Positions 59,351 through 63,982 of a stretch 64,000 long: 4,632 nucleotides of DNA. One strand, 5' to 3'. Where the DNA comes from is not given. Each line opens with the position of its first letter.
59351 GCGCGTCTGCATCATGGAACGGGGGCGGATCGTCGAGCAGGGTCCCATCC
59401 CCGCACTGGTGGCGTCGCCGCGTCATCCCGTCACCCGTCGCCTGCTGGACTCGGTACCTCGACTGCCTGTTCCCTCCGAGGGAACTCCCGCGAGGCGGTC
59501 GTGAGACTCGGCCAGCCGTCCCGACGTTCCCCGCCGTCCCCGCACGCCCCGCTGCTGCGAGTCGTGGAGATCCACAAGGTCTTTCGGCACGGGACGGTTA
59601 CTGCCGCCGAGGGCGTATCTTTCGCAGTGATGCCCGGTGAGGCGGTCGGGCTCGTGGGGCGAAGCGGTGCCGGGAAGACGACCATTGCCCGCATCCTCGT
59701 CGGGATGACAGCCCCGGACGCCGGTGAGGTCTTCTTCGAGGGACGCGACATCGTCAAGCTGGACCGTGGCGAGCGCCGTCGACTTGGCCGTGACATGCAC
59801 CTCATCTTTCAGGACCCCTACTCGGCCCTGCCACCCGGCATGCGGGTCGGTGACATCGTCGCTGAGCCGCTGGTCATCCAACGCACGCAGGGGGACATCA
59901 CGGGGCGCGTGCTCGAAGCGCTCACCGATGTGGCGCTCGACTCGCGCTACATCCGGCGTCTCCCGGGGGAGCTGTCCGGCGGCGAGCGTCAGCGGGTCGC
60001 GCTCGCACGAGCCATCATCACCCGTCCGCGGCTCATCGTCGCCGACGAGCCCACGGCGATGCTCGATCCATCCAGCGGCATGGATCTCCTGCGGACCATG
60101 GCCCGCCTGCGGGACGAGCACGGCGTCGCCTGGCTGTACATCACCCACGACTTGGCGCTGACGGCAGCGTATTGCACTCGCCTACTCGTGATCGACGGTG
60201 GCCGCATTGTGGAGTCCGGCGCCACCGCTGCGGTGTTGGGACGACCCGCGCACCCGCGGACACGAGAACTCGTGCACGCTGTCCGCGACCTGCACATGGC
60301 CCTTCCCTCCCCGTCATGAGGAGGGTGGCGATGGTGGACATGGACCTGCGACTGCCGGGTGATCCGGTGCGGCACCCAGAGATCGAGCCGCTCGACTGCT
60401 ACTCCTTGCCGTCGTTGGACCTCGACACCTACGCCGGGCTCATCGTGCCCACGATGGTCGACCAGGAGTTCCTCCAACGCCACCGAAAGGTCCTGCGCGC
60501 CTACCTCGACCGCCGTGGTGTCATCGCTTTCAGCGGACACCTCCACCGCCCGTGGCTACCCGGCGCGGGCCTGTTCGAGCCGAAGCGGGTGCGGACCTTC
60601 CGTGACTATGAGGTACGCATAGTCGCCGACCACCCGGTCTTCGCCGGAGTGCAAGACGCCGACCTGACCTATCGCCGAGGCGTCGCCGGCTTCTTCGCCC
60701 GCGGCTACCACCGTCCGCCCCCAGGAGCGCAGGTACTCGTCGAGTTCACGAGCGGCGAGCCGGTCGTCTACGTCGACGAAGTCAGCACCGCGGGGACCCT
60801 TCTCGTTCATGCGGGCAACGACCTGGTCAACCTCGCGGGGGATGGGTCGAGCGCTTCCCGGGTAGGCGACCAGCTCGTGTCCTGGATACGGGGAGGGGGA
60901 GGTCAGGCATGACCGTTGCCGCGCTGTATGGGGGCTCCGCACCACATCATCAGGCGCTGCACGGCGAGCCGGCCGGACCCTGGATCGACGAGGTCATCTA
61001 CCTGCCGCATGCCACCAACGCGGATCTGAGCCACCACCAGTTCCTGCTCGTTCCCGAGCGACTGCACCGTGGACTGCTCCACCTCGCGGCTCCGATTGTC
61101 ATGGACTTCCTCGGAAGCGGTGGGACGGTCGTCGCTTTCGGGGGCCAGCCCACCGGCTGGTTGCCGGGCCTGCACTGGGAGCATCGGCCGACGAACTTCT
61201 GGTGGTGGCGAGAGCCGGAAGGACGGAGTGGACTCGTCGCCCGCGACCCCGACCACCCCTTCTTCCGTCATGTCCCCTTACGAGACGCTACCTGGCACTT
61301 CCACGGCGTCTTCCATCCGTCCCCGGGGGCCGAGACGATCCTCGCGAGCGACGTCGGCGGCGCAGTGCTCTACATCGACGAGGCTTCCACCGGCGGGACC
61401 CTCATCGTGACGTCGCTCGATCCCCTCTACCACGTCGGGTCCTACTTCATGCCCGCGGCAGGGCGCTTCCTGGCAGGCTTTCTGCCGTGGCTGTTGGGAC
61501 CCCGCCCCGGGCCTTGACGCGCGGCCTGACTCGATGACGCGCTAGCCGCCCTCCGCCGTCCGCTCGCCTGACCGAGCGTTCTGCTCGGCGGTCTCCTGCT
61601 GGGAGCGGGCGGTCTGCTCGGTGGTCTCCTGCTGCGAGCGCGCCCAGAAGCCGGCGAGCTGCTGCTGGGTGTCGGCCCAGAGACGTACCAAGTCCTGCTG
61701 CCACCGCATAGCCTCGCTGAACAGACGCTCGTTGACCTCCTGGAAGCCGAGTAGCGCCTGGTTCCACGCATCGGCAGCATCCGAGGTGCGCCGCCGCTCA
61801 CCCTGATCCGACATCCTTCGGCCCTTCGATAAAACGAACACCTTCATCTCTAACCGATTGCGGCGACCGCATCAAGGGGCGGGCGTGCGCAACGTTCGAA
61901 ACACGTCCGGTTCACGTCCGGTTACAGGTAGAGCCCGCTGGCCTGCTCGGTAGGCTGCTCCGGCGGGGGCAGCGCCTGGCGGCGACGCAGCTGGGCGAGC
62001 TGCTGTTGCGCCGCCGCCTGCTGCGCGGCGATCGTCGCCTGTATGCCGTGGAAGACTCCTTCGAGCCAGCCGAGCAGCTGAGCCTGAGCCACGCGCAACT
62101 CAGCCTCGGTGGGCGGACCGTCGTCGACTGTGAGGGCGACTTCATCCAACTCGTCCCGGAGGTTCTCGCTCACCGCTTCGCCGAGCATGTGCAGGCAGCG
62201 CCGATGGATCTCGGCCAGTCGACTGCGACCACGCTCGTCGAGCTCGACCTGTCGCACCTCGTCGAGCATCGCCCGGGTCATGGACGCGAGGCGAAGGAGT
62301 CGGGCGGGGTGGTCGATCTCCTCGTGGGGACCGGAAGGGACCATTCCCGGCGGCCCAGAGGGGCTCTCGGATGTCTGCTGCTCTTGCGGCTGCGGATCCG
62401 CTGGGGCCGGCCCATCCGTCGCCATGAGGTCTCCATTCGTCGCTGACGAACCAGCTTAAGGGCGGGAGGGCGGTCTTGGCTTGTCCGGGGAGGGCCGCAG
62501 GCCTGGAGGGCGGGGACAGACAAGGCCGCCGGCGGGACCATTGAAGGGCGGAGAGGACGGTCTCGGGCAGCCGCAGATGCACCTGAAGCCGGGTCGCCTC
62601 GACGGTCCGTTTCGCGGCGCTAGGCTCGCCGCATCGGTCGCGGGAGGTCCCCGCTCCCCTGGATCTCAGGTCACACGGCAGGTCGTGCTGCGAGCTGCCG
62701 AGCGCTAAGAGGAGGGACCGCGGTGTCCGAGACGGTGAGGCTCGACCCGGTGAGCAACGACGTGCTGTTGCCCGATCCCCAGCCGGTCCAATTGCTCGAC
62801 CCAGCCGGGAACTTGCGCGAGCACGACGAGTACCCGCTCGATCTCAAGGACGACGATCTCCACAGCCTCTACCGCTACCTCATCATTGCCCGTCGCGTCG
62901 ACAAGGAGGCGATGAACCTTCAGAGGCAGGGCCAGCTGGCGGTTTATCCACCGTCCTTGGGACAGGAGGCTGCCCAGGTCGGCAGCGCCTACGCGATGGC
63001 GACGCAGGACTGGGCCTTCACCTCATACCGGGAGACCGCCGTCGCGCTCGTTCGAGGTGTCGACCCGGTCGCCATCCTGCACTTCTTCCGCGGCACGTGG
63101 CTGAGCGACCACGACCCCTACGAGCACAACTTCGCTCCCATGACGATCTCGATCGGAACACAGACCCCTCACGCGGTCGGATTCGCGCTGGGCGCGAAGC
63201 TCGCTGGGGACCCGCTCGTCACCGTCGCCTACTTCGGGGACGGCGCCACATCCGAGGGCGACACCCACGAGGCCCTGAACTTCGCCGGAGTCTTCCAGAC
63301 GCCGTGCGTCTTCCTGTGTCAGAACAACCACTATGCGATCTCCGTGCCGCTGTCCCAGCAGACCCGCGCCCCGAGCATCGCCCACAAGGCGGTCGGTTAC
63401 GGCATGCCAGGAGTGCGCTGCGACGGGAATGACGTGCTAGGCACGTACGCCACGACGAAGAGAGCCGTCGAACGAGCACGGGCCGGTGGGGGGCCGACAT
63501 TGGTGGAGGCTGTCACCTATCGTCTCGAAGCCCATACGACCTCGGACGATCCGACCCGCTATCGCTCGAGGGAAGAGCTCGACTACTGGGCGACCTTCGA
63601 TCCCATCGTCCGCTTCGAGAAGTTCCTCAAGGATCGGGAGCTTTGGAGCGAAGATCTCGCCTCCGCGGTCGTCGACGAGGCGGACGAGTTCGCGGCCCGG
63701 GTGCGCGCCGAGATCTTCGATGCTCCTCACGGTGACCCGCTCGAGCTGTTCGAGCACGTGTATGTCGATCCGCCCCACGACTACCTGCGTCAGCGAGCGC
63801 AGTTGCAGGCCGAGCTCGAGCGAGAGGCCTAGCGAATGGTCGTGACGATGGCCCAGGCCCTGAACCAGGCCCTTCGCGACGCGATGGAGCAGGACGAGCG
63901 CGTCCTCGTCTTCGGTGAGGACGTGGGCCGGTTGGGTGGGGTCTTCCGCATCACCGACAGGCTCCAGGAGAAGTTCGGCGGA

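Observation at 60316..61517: Two paralogous uncharacterised cytoplasmic proteins translationally coupled to an ABC importer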

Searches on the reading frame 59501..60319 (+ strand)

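Call 22: search_protein_families(library=ncbifam, proteins=[window:59501-60319:+], max_evalue=0.00001)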
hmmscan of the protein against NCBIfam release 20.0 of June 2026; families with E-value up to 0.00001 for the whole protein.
window:59501-60319:+ (272 aa): 185 families (the best 25 are shown)
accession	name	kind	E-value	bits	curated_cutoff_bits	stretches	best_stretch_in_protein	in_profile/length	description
TIGR02769.1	nickel_nikE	equivalog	5.4e-62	209.7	332.55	1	30-261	21-253/265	nickel import ATP-binding protein NikE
NF007739.0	PRK10419.1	subfamily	1.2e-59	202.1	354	1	25-261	10-254/268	nickel ABC transporter ATP-binding protein NikE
NF008453.0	PRK11308.1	subfamily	5.5e-56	190.2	408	1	29-265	31-269/334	dipeptide ABC transporter ATP-binding protein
NF011659.0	PRK15079.1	equivalog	3.9e-53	180.3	540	1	31-261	35-268/334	murein tripeptide/oligopeptide ABC transporter ATP binding protein OppF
NF007613.0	PRK10261.1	equivalog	5e-52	177.2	1077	1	32-261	336-567/623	glutathione ABC transporter ATP-binding protein GsiA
NF011713.0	PRK15134.1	equivalog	5.6e-51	173.7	834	1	34-259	300-527/529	microcin C ABC transporter ATP-binding protein YejF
NF043071.1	DppF_dipep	equivalog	2.2e-47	162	660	1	31-263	34-268/331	dipeptide ABC transporter ATP-binding subunit DppF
NF007010.1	PRK09473.1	subfamily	3.9e-45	154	575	1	24-264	7-257/318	oligopeptide ABC transporter ATP-binding protein OppD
NF011692.0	PRK15112.1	equivalog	1.7e-44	152.5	452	1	27-259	21-252/269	putrescine export ABC transporter ATP-binding protein SapF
NF043078.1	MMSYN1_0168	equivalog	3.3e-43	148.2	800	2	137-261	473-597/649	oligopeptide ABC transporter ATP-binding protein OppF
TIGR02211.1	LolD_lipo_ex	equivalog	5.3e-43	147.1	307.75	1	18-237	1-220/221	lipoprotein-releasing ABC transporter ATP-binding protein LolD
TIGR04521.1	ECF_ATPase_2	equivalog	1.5e-42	145.6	330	1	28-249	10-236/279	energy-coupling factor transporter ATPase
TIGR02673.1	FtsE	equivalog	1.8e-42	145.4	264.85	1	22-234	5-213/214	cell division ATP-binding protein FtsE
TIGR02770.1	nickel_nikD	equivalog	3.1e-42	144.5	318.7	1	37-260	3-228/230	nickel import ATP-binding protein NikD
NF047576.1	opine_ATP_CntF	equivalog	6.3e-42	143.6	385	1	35-265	19-257/264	staphylopine uptake ABC transporter ATP-binding protein CntF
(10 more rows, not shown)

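Call 23: search_protein_families(library=pfam, proteins=[window:59501-60319:+], max_evalue=0.00001)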
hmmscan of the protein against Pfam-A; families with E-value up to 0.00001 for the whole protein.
window:59501-60319:+ (272 aa): 1 family
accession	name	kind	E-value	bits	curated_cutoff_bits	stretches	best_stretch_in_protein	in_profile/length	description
PF00005.33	ABC_tran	-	1.9e-31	109.9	25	1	37-186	2-137/137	ABC transporter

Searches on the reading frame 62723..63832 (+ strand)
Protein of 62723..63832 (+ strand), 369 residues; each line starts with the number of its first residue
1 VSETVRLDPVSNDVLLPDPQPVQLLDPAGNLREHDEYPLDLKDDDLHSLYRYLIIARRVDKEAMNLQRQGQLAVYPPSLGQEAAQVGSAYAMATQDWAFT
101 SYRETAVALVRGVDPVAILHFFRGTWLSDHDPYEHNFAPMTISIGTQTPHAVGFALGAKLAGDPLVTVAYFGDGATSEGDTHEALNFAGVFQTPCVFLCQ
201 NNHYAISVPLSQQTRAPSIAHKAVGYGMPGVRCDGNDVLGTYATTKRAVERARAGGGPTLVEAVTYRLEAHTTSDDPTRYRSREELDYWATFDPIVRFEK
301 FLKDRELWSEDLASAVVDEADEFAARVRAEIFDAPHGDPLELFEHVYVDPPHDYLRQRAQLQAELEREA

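Call 22: search_protein_families(library=ncbifam, proteins=[window:62723-63832:+], max_evalue=0.00001)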
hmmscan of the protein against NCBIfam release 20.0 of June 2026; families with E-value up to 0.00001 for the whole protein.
window:62723-63832:+ (369 aa): 3 families
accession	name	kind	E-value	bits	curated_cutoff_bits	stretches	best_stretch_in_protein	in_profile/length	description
TIGR03181.1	PDH_E1_alph_x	equivalog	5.4e-133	443.1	411.35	1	21-360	2-340/341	pyruvate dehydrogenase (acetyl-transferring) E1 component subunit alpha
TIGR03182.1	PDH_E1_alph_y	equivalog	6.8e-59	199.3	393.85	1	45-347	3-314/315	pyruvate dehydrogenase (acetyl-transferring) E1 component subunit alpha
NF004559.0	PRK05899.2-5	equivalog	7.9e-09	34.3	488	1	141-265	125-247/627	transketolase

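Call 23: search_protein_families(library=pfam, proteins=[window:62723-63832:+], max_evalue=0.00001)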
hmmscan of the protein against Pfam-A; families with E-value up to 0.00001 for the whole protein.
window:62723-63832:+ (369 aa): 2 families
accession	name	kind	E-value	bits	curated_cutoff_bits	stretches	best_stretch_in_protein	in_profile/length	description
PF00676.26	E1_dh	-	2.3e-79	266.9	22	1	52-321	3-281/300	Dehydrogenase E1 component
PF13292.11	DXP_synthase_N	-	5.6e-06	26.3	21.2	1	127-208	102-177/274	1-deoxy-D-xylulose-5-phosphate synthase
